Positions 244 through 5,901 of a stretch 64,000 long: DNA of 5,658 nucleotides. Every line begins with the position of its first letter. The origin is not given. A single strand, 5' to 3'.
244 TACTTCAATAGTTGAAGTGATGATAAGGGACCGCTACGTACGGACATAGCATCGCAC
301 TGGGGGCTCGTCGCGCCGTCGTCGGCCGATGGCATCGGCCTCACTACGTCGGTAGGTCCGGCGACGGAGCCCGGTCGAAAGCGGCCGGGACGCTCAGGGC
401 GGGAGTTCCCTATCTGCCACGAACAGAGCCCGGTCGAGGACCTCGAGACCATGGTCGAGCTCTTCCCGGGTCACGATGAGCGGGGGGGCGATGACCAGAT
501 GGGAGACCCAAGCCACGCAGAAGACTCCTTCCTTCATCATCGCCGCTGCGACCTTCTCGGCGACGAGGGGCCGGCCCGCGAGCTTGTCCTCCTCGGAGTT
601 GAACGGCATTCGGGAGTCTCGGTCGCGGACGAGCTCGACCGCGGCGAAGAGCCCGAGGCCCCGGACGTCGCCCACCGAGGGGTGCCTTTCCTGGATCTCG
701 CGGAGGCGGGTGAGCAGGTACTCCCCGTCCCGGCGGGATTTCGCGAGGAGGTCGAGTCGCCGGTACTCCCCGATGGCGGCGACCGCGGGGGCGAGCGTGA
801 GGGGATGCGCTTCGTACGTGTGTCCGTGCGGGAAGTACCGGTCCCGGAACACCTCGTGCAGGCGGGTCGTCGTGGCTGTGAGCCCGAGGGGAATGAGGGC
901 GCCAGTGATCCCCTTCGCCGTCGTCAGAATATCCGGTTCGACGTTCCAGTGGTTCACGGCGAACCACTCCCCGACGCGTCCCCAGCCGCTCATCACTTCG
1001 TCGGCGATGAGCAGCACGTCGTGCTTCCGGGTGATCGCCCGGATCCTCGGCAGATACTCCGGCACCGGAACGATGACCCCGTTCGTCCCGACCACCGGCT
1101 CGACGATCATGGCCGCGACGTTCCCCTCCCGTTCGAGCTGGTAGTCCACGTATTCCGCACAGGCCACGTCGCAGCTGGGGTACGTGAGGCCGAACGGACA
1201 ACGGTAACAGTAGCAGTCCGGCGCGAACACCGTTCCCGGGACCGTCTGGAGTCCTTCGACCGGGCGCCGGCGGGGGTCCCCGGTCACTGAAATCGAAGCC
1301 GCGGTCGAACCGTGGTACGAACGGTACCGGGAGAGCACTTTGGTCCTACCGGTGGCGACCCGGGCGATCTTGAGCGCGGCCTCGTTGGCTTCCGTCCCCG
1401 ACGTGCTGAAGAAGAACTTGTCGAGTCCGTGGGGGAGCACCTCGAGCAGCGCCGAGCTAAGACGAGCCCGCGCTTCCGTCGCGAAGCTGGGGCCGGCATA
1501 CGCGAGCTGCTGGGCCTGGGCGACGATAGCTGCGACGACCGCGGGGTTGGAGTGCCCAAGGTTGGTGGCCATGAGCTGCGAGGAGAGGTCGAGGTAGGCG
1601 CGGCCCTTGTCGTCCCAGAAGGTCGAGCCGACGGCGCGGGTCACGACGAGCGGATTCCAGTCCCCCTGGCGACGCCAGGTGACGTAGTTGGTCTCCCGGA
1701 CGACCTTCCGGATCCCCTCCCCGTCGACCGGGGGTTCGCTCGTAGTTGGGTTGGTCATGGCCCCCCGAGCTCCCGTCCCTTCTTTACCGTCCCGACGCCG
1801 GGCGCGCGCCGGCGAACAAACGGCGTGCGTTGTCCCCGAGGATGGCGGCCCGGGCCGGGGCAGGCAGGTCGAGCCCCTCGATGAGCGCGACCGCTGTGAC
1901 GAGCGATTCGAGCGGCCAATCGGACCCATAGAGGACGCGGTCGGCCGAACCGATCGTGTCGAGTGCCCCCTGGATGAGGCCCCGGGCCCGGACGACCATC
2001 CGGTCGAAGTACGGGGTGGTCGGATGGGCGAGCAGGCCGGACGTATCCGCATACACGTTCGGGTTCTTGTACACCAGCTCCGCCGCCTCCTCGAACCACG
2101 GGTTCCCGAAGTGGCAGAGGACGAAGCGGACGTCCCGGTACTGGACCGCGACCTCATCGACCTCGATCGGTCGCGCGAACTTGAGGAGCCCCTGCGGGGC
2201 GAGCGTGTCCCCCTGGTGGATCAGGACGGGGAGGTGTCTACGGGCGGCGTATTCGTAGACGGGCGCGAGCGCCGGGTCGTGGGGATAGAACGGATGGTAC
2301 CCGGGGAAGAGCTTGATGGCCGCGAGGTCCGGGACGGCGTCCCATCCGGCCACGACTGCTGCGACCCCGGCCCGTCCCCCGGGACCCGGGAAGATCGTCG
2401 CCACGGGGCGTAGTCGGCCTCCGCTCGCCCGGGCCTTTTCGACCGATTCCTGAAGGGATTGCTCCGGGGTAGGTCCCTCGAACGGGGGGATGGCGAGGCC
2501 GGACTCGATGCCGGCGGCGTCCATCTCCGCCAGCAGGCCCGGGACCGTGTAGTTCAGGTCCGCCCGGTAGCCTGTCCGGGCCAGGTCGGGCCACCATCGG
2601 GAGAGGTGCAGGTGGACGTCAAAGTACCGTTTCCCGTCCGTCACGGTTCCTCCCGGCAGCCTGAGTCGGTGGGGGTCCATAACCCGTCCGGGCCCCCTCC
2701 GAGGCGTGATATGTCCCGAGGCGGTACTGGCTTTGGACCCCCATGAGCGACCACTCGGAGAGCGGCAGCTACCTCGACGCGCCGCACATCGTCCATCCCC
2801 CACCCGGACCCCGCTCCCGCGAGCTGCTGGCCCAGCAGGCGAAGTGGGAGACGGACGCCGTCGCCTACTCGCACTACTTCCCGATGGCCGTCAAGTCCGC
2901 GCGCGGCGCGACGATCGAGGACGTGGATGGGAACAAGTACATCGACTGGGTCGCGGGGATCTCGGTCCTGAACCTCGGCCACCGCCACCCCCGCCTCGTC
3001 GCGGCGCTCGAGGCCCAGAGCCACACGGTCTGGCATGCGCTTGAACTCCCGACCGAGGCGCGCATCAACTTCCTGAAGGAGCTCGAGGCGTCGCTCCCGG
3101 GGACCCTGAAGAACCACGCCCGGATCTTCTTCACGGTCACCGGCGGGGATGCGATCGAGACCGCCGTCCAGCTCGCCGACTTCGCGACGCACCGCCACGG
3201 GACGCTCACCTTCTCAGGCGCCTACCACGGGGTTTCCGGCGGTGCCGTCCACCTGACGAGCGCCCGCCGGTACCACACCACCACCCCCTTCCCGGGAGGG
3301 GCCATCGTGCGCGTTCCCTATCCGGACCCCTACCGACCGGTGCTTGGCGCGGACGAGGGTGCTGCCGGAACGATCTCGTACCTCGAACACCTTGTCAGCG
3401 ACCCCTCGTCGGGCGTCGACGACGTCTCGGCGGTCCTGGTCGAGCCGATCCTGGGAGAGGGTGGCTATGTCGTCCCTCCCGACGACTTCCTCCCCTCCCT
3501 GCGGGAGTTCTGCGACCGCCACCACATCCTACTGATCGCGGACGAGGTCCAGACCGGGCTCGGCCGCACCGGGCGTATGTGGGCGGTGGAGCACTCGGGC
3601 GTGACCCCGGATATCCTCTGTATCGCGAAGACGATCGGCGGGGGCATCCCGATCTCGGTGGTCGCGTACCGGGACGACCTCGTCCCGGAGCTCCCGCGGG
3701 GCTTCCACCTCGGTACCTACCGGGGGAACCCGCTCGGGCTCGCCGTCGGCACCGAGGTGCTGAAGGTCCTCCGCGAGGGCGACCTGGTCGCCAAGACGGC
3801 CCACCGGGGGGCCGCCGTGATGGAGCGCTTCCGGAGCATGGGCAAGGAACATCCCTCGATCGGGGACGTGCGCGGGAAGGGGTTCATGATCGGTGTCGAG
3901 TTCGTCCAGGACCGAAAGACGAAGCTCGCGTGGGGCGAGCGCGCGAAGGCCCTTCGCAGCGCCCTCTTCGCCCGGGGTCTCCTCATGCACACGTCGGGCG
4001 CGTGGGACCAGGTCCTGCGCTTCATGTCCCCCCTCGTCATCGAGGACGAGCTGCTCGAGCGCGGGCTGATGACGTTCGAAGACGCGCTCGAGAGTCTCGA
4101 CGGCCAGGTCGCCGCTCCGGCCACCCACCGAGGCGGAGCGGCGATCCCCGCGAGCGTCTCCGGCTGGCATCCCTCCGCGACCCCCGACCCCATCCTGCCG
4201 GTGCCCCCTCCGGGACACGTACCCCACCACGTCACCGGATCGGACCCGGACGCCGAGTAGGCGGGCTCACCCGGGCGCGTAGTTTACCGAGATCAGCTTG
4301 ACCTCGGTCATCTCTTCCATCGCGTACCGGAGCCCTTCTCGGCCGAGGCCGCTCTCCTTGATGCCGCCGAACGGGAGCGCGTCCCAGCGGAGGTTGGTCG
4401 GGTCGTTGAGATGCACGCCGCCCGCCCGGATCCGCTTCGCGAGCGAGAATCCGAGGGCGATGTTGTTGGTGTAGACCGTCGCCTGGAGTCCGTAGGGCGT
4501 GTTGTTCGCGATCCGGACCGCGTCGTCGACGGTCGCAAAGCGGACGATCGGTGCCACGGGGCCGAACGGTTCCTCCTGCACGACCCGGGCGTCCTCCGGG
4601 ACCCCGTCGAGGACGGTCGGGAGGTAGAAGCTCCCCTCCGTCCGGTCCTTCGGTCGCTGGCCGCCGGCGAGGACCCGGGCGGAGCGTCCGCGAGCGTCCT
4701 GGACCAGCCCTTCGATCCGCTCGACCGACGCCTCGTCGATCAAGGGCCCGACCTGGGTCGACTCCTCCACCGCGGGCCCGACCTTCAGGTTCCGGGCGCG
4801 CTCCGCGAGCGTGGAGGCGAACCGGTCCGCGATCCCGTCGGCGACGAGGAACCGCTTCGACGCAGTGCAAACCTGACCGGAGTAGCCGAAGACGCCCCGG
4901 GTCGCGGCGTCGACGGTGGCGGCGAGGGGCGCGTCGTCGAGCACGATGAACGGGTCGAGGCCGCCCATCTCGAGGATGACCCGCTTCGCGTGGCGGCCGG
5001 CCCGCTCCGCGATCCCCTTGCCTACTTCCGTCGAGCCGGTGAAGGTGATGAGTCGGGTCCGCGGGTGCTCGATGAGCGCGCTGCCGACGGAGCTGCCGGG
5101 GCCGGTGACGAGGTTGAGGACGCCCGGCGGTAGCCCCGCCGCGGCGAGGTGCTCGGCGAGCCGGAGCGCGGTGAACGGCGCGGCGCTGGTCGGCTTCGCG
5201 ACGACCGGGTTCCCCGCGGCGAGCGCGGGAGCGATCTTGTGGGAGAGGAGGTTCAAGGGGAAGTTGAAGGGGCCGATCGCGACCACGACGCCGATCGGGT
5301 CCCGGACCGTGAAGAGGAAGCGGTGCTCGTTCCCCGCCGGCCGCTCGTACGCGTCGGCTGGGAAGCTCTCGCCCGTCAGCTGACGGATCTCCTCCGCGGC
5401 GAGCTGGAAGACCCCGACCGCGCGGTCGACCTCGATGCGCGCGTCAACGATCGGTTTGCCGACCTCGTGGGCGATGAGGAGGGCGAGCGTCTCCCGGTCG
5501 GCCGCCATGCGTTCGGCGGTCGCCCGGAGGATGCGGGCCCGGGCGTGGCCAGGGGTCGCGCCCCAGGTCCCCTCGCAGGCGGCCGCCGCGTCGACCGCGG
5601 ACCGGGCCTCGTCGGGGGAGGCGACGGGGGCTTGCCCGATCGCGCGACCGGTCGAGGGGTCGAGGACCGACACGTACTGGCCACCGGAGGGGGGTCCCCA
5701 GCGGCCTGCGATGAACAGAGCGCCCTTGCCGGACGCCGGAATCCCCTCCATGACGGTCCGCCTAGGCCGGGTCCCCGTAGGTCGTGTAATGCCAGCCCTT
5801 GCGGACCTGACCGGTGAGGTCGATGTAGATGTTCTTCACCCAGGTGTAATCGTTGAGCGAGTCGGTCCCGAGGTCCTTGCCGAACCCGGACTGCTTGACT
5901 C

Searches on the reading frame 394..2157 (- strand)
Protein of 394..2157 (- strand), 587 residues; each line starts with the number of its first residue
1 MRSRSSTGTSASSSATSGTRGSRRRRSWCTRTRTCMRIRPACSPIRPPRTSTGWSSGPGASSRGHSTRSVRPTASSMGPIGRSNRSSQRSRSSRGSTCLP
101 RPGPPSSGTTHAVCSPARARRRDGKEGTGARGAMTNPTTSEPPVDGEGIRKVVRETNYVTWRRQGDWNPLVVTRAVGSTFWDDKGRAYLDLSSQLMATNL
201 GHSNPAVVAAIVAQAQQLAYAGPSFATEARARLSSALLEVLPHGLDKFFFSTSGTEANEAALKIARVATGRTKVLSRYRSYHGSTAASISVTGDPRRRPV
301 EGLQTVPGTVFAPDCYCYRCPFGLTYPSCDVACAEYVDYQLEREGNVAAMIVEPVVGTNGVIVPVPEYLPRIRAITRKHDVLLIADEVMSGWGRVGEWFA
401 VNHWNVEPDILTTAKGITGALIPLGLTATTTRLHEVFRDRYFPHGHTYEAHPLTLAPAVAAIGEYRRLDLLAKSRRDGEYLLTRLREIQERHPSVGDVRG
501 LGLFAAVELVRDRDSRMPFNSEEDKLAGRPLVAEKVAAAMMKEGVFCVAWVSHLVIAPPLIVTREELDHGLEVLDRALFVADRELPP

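Call 56: search_protein_families(library=pfam, proteins=[window:394-2157:-], max_evalue=0.00001)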
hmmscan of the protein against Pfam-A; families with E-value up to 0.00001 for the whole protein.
window:394-2157:- (587 aa): 1 family
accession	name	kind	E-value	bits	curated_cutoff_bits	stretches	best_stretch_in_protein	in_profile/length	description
PF00202.27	Aminotran_3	-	8.1e-89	298.5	30.5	1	168-578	9-403/403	Aminotransferase class-III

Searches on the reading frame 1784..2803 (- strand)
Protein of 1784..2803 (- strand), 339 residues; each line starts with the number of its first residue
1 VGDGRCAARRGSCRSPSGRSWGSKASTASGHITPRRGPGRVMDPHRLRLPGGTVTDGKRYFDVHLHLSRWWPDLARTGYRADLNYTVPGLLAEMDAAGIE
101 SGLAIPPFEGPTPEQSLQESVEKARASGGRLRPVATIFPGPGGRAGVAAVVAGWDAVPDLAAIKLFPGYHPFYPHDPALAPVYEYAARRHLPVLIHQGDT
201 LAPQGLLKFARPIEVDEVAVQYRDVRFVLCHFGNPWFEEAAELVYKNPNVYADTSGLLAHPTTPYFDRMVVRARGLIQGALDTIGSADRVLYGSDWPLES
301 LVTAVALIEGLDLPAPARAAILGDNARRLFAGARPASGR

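Call 81: search_protein_families(library=pfam, proteins=[window:1784-2803:-], max_evalue=0.0001)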
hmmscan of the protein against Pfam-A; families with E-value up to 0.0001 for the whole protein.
window:1784-2803:- (339 aa): 1 family
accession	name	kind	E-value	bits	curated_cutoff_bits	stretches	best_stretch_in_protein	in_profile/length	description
PF04909.20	Amidohydro_2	-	5.1e-30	105.6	26.4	1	62-330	2-287/289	Amidohydrolase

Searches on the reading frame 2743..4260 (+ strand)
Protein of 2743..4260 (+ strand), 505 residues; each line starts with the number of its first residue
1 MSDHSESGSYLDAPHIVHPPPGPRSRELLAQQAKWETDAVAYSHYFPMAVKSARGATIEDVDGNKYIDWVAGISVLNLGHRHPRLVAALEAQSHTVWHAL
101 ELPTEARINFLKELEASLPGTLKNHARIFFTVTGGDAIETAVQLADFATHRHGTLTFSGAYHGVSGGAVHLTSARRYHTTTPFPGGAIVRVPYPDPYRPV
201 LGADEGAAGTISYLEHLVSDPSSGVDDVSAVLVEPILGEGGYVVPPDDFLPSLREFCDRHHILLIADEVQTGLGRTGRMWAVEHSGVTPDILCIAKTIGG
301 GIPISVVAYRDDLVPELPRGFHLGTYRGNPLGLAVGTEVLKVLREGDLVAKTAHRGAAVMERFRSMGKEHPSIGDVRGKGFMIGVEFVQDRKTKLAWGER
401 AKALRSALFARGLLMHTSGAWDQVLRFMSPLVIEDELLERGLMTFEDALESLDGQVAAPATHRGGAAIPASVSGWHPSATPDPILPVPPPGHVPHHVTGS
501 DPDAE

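Call 55: search_protein_families(library=pfam, proteins=[window:2743-4260:+], max_evalue=0.00001)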
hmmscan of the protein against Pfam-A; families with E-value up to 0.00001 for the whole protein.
window:2743-4260:+ (505 aa): 1 family
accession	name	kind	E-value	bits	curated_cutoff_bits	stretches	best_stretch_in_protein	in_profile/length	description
PF00202.27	Aminotran_3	-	1.3e-101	340.7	30.5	1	45-449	8-403/403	Aminotransferase class-III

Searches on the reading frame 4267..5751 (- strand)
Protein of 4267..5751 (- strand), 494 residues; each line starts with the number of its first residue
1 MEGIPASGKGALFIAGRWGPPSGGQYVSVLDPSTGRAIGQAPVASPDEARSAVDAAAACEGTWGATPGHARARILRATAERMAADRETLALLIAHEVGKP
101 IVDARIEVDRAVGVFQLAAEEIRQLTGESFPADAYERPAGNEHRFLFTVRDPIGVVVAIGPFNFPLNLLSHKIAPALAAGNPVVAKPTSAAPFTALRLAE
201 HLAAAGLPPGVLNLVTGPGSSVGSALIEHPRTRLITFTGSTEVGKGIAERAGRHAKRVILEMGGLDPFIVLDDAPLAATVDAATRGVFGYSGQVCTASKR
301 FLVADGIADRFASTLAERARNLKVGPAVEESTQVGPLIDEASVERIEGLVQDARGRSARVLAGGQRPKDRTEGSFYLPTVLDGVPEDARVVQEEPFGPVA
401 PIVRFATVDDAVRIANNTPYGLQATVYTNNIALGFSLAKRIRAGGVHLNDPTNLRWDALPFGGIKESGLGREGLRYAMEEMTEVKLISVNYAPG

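Call 55: search_protein_families(library=pfam, proteins=[window:4267-5751:-], max_evalue=0.00001)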
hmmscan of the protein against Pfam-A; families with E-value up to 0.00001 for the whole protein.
window:4267-5751:- (494 aa): 1 family
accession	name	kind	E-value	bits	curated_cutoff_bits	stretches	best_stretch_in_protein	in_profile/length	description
PF00171.27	Aldedh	-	3e-161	537.5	23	1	22-486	5-460/461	Aldehyde dehydrogenase family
